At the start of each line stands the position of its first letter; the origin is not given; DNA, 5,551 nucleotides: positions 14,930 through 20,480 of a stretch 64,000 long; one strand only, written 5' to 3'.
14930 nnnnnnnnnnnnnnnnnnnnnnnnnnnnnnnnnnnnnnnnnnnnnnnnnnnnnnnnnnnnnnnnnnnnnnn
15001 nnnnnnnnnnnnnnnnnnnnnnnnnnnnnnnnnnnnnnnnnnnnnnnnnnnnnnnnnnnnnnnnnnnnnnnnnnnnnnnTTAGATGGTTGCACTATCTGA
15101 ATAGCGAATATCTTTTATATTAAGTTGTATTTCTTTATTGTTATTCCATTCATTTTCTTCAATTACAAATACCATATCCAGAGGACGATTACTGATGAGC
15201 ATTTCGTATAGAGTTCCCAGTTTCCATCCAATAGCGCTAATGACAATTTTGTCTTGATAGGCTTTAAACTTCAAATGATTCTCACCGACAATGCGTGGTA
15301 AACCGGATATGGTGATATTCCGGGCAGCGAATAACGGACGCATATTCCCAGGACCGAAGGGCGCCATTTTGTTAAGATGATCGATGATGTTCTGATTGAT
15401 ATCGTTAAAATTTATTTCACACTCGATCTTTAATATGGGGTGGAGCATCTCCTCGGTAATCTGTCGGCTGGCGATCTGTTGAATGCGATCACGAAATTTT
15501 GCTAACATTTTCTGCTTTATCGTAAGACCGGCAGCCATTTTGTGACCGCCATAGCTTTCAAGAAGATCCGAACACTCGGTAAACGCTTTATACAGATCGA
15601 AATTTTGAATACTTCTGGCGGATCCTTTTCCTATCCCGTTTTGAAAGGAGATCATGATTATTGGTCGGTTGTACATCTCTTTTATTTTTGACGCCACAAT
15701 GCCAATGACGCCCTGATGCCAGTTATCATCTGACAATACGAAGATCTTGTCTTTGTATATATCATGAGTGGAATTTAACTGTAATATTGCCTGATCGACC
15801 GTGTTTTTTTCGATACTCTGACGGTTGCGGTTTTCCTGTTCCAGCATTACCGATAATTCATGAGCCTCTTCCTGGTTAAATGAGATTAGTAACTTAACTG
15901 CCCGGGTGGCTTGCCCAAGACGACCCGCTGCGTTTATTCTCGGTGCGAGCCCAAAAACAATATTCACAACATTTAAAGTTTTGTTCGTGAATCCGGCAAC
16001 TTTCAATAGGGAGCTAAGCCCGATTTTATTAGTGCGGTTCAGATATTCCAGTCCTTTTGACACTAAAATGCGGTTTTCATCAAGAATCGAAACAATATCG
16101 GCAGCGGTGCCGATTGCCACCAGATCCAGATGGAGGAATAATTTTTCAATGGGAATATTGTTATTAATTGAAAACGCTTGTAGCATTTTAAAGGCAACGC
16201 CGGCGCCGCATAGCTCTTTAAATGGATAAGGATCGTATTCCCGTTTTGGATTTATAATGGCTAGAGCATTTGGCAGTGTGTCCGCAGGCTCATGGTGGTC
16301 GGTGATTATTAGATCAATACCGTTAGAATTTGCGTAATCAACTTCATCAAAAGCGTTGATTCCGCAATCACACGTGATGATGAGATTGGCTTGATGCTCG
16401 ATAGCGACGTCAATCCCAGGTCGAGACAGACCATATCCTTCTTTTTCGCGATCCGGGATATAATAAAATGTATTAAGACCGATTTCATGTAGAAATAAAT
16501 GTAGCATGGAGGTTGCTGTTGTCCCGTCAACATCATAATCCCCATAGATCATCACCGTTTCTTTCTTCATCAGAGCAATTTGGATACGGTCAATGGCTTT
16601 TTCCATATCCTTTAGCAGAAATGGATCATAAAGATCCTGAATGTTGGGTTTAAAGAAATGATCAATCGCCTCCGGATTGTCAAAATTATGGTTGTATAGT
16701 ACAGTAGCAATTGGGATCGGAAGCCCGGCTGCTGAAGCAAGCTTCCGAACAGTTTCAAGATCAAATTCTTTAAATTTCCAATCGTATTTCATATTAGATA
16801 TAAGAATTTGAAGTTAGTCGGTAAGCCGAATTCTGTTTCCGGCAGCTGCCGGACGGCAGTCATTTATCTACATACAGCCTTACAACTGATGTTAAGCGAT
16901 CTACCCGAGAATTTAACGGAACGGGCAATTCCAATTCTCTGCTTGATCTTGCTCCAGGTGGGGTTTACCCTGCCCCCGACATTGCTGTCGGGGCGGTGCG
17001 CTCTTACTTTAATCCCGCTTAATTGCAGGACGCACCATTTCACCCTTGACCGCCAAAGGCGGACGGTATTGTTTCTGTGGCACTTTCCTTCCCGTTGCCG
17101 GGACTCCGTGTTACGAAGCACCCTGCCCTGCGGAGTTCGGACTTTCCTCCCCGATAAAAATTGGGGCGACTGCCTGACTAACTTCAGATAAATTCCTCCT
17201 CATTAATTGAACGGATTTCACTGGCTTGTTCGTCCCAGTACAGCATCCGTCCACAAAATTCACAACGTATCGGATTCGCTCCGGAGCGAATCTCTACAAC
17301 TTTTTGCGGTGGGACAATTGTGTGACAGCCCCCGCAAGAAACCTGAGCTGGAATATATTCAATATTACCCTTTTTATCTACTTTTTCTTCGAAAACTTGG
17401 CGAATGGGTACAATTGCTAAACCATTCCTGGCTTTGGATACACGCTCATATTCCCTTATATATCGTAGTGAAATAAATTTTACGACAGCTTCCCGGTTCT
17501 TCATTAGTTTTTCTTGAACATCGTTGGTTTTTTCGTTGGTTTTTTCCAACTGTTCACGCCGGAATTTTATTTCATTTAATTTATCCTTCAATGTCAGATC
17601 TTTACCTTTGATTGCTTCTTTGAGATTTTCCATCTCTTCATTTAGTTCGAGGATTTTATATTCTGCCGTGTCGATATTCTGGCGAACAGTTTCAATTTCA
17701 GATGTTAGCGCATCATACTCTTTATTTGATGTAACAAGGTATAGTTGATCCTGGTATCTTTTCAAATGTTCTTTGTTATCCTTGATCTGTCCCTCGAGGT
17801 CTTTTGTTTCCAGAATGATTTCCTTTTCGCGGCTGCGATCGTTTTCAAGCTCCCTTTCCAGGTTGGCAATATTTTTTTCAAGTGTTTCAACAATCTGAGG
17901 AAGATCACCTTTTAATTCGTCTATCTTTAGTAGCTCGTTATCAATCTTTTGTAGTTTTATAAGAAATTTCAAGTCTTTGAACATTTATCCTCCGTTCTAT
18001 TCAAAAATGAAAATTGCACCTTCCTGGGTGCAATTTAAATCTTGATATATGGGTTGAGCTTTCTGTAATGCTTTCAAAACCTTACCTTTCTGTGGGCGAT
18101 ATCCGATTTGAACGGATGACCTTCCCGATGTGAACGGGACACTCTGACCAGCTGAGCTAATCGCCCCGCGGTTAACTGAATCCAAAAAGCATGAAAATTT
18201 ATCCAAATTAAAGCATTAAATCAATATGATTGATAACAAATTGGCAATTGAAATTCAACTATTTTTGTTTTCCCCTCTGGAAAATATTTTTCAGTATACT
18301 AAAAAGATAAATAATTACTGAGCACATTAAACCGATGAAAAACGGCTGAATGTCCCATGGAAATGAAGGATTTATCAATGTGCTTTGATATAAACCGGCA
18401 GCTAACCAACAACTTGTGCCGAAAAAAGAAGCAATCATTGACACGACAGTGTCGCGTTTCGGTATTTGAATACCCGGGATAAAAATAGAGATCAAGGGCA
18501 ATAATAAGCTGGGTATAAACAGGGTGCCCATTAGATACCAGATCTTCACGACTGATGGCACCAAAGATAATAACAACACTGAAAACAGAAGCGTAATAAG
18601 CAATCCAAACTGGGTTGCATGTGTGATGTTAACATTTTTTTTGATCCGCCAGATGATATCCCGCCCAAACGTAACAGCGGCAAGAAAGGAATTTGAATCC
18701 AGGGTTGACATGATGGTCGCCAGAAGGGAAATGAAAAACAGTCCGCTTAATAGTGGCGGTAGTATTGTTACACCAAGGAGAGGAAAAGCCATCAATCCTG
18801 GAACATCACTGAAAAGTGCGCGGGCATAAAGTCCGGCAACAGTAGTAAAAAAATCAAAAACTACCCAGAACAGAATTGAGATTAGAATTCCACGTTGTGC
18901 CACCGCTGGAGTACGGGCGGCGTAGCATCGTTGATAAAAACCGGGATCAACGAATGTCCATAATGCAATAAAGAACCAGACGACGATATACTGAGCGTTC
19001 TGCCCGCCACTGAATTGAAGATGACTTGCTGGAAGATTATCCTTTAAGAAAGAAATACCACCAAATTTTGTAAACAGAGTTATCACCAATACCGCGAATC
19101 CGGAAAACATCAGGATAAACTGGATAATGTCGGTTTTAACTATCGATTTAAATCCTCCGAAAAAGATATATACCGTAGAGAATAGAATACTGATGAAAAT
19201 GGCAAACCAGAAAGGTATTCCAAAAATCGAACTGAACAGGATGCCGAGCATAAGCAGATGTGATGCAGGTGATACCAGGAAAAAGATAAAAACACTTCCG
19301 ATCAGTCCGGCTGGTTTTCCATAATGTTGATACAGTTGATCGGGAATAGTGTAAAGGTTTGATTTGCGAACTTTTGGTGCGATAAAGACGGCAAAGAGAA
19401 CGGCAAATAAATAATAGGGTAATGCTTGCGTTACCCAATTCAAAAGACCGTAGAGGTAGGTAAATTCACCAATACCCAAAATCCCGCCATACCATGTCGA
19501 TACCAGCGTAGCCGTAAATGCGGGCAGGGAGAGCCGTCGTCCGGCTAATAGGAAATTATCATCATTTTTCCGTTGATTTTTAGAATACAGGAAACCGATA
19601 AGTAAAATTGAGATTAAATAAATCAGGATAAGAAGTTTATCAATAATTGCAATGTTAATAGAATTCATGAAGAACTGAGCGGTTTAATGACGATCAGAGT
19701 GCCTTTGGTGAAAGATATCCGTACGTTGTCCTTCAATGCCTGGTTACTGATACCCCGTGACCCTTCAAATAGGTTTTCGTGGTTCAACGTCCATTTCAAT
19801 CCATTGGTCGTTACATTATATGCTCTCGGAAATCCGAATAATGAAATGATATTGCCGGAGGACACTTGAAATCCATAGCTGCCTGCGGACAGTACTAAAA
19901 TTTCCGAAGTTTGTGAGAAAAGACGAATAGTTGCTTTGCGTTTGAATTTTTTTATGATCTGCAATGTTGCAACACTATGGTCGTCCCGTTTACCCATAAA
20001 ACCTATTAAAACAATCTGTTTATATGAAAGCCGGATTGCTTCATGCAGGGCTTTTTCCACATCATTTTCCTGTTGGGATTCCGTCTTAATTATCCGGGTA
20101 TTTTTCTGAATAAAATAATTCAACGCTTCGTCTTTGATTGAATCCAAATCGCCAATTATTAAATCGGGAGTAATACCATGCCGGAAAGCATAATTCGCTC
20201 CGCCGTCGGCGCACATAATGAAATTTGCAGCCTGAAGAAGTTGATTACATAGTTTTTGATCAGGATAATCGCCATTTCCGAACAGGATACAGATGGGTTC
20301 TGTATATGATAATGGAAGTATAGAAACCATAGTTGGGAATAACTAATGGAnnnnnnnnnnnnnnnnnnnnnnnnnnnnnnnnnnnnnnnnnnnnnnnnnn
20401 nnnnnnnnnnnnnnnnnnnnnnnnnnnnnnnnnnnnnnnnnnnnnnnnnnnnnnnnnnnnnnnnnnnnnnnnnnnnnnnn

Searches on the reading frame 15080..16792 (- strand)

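Call 36: search_protein_families(library=pfam, proteins=[window:15080-16792:-], max_evalue=0.00001)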
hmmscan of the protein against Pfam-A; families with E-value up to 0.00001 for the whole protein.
window:15080-16792:- (570 aa): 3 families
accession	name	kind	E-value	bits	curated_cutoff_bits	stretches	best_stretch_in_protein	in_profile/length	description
PF17768.7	RecJ_OB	-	3.2e-28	98.3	27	1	456-561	1-107/107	RecJ OB domain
PF01368.27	DHH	-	3.1e-27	95.8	28.1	1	80-228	2-124/125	DHH family, N-terminal domain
PF02272.25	DHHA1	-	1.1e-18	68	25.9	1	348-441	2-100/102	DHHA1 domain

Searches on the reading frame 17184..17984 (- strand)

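Call 3: search_protein_families(library=pfam, proteins=[window:17184-17984:-], max_evalue=0.01)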
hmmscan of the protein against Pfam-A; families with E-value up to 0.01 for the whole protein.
window:17184-17984:- (266 aa): 3 families
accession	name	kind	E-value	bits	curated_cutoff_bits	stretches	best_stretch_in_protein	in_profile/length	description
PF02591.20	Zn_ribbon_9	-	3.7e-11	43.3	29.1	1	216-248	1-33/33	C4-type zinc ribbon domain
PF24481.2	CT398_CC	-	6.6e-07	29.8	27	1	11-185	1-178/180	CT398-like coiled coil hairpin domain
PF15619.11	Lebercilin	-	0.0042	17.1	34.3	0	6-160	35-186/193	Ciliary protein causing Leber congenital amaurosis disease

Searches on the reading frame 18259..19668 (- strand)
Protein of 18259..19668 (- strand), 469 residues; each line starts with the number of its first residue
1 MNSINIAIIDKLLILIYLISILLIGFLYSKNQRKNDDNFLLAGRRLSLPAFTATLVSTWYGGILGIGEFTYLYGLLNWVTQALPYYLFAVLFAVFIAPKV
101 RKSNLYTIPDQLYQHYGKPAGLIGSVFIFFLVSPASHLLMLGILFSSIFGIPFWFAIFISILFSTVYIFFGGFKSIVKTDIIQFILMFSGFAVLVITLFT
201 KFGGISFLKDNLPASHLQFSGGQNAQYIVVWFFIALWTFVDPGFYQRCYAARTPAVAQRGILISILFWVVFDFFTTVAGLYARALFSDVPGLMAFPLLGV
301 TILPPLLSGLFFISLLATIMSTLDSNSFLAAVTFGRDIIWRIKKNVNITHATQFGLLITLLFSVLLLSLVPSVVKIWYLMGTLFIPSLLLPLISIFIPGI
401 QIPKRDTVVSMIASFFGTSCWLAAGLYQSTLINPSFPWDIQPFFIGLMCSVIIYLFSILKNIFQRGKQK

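Call 3: search_protein_families(library=pfam, proteins=[window:18259-19668:-], max_evalue=0.01)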
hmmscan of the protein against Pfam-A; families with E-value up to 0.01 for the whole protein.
window:18259-19668:- (469 aa): 1 family
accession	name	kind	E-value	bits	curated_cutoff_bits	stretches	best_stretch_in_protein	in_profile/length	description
PF00474.23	SSF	-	2.6e-31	109.3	22.8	1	39-370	1-358/406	Sodium:solute symporter family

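Call 4: search_protein_families(library=ncbifam, proteins=[window:18259-19668:-], max_evalue=0.01)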
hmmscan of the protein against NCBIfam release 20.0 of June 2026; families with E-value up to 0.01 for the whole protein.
window:18259-19668:- (469 aa): 6 families
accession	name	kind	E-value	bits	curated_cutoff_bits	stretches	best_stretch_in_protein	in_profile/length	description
TIGR00813.1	sss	superfamily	6e-34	117.8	184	1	39-374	1-366/411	sodium/solute symporter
TIGR02119.1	panF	equivalog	7e-23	81.4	328.05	1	13-427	6-440/471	sodium/pantothenate symporter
TIGR02121.1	Na_Pro_sym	equivalog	1.5e-20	73.4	515.5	1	13-389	6-410/488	sodium/proline symporter PutP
NF007790.0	PRK10484.1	equivalog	1.5e-13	50.4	401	1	14-429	9-456/527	solute:sodium symporter family transporter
TIGR03648.1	Na_symport_lg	subfamily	4.3e-11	41.9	320.75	1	90-206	79-198/547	VC_2705 family sodium/solute symporter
NF011948.0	PRK15419.1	equivalog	3.5e-06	26.1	955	1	14-365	11-380/502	sodium/proline symporter PutP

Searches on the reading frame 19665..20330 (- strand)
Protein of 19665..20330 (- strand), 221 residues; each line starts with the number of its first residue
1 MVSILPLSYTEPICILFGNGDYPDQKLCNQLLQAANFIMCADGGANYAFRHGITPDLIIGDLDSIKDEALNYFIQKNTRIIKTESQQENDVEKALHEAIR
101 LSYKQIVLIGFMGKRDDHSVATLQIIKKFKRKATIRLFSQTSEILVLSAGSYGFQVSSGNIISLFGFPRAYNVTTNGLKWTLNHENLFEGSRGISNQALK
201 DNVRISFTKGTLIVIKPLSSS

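Call 3: search_protein_families(library=pfam, proteins=[window:19665-20330:-], max_evalue=0.01)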
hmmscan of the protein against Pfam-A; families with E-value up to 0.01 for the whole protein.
window:19665-20330:- (221 aa): 3 families
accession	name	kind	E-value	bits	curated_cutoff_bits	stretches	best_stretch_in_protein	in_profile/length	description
PF04263.21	TPK_catalytic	-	5.5e-31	107.3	30.7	1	29-132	2-107/113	Thiamin pyrophosphokinase, catalytic domain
PF04265.19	TPK_B1_binding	-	5.2e-10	39.3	22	1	159-212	11-67/67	Thiamin pyrophosphokinase, vitamin B1 binding domain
PF01973.23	MptE-like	-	0.0016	18.7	34.6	0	33-92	48-109/171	6-hydroxymethylpterin diphosphokinase MptE-like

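Call 4: search_protein_families(library=ncbifam, proteins=[window:19665-20330:-], max_evalue=0.01)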
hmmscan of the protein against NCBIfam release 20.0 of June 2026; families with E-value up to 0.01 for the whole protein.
window:19665-20330:- (221 aa): 2 families
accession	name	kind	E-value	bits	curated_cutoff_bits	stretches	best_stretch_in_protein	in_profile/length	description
TIGR01378.1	thi_PPkinase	equivalog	1.6e-49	168.2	76.4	1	15-215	3-206/206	thiamine diphosphokinase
NF040608.1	division_SteA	equivalog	9.2e-07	28.1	150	1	38-71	194-227/369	putative cytokinetic ring protein SteA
